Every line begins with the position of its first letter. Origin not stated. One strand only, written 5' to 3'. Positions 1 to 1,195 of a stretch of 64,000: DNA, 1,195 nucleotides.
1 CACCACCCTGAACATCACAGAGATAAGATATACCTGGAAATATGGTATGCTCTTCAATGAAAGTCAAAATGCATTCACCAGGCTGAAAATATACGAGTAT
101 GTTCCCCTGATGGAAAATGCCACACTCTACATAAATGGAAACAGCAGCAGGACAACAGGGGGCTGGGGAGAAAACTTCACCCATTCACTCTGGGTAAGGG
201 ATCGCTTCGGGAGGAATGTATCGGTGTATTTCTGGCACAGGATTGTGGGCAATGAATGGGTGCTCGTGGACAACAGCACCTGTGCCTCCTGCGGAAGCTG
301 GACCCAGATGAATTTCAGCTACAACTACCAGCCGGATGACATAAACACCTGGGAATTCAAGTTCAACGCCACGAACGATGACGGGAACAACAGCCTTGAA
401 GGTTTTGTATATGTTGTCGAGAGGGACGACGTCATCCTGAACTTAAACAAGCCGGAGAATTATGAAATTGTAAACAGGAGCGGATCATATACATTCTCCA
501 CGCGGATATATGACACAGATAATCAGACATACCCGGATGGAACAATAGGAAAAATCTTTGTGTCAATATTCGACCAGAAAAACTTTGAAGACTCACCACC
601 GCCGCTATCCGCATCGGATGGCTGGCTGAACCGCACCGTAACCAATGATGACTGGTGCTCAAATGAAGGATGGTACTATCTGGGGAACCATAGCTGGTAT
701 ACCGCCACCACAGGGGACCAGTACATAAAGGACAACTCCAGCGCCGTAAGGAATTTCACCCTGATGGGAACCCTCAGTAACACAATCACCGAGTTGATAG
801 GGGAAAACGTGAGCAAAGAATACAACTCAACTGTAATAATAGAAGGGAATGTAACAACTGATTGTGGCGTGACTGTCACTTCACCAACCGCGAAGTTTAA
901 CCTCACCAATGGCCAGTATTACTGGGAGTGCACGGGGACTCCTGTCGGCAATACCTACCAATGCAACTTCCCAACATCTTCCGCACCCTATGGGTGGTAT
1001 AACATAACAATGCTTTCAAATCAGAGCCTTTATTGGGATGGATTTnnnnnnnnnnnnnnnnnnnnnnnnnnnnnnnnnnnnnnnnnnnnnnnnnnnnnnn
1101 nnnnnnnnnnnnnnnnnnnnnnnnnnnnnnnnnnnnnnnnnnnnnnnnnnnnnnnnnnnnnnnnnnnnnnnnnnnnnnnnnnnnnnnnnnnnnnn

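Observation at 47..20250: About 21 tandem ~320-aa tri-domain units with fixed motif grammar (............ / PDC..CYKD / YNCTW)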

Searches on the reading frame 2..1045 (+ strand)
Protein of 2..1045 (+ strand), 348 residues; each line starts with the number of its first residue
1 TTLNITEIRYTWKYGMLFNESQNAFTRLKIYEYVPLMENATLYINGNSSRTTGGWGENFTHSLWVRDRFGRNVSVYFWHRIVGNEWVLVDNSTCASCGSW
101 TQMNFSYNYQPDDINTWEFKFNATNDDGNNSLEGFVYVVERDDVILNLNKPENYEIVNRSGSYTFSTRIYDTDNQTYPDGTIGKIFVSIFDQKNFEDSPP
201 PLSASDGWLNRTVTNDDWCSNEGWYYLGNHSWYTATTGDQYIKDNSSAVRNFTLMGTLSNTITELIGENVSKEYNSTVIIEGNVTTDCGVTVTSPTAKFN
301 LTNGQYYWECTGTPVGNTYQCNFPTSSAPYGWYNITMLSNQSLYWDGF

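Call 46: find_related_loci(query=window:2-1045:+, collection=genome_contigs, flank=10000)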
Query window:2-1045:+ (348 aa) in genome_contigs; peptide patterns used: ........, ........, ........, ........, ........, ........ (x = any residue, [..] = any of these).
29 stretches matched a pattern; 17 encode a relative of the query (tblastn E <= 1e-3); 17 distinct loci.
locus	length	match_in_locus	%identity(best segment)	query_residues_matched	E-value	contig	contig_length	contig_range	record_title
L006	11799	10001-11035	46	3-347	7e-97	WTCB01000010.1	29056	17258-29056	MAG: Candidatus Nanohaloarchaea archaeon isolate GLR72 c_000000301215, whole genome shotgun sequence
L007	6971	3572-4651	40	3-347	5e-76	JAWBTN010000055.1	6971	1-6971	MAG: Candidatus Aenigmatarchaeota archaeon isolate JZ-1_201709_bins_39 JZ-1_201709_bins_39_scaffold_55, whole genome sho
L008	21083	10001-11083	41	1-347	1e-73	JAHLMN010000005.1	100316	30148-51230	MAG: Candidatus Aenigmatarchaeota archaeon isolate DRTY-7_1_bin_34 NODE_119_length_100316_cov_12.522, whole genome shotg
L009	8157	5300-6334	39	4-337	1e-66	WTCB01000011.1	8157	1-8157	MAG: Candidatus Nanohaloarchaea archaeon isolate GLR72 c_000000440428, whole genome shotgun sequence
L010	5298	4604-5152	41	3-180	8e-36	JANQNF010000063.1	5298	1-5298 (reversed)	MAG: archaeon isolate PL23a_bin.95 k99_2257034, whole genome shotgun sequence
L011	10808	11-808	34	83-337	4e-35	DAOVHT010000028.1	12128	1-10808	MAG TPA_asm: Candidatus Nanohaloarchaea archaeon isolate CSMAG_1348 CSMAG_1348_k141_2708480_length_12128_cov_12.9780, wh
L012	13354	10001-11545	30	53-347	2e-21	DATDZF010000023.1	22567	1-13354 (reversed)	MAG TPA_asm: Candidatus Norongarragalinales archaeon isolate SMAG_U8185 k141_2107428, whole genome shotgun sequence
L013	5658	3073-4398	27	28-346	9e-21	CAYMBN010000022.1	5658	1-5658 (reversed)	MAG TPA_asm: uncultured Methanosarcinales archaeon isolate SRP077602_co2_87 genome assembly, contig: NODE_21118_length_5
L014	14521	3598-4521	28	44-348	2e-18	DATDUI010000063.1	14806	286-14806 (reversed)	MAG TPA_asm: Candidatus Nanoarchaeia archaeon isolate SMAG_U8054 k141_430283, whole genome shotgun sequence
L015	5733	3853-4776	29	44-348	5e-18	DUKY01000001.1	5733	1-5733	MAG TPA_asm: Nanoarchaeota archaeon isolate UBA9966 contig_82600, whole genome shotgun sequence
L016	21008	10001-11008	26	18-348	5e-18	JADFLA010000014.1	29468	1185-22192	MAG: Nanoarchaeota archaeon isolate B4T1B8 B4T1B8_NODE2339, whole genome shotgun sequence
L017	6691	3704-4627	29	44-348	5e-18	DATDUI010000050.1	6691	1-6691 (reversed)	MAG TPA_asm: Candidatus Nanoarchaeia archaeon isolate SMAG_U8054 k141_426089, whole genome shotgun sequence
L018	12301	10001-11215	29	35-346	1e-15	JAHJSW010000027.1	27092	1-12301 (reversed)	MAG: Nanoarchaeota archaeon isolate OS_PC_MetaG.mb.31 OS_PC_MetaG.mb.31_k141_497964, whole genome shotgun sequence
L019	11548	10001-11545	27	18-323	2e-14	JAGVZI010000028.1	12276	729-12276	Candidatus Woesearchaeota archaeon isolate RIFCSPLOWO2_01_FULL_35_31 rifcsplowo2_01_scaffold_12272, whole genome shotgun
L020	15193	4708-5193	29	33-188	9e-10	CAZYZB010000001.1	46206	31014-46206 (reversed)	MAG TPA_asm: uncultured archaeon isolate binchicken_co189_409 genome assembly, contig: NODE_485_length_46206_cov_10.7552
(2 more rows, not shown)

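Call 51: find_related_loci(query=window:2-1045:+, collection=metagenome_contigs, flank=10000)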
Query window:2-1045:+ (348 aa) in metagenome_contigs; peptide patterns used: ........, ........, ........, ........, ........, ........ (x = any residue, [..] = any of these).
61 stretches matched a pattern; 20 encode a relative of the query (tblastn E <= 1e-3); 20 distinct loci.
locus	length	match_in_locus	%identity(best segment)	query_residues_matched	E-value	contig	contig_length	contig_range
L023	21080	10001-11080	42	3-347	6e-77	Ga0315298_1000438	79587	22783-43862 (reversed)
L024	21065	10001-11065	39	3-346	3e-70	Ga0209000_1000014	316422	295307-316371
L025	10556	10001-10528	46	3-178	3e-47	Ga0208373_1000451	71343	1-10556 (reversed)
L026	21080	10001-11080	42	3-347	3e-75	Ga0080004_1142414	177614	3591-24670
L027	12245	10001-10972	29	31-347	4e-23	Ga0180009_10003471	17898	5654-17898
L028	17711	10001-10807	25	86-348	1e-16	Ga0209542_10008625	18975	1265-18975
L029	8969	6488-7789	29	33-339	3e-16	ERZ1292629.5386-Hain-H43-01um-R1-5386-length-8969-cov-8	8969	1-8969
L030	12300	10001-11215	29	35-346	1e-15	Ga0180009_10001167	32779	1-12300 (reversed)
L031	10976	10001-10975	27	18-333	5e-15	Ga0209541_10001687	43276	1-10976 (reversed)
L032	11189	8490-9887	28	16-345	1e-14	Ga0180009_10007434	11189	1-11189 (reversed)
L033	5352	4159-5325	30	18-186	2e-14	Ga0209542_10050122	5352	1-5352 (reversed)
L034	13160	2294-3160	25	53-345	1e-16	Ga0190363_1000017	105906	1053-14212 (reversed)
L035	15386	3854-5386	25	32-344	3e-8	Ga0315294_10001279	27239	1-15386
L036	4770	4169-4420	38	46-128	1e-7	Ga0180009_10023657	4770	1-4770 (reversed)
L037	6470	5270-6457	25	19-307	2e-7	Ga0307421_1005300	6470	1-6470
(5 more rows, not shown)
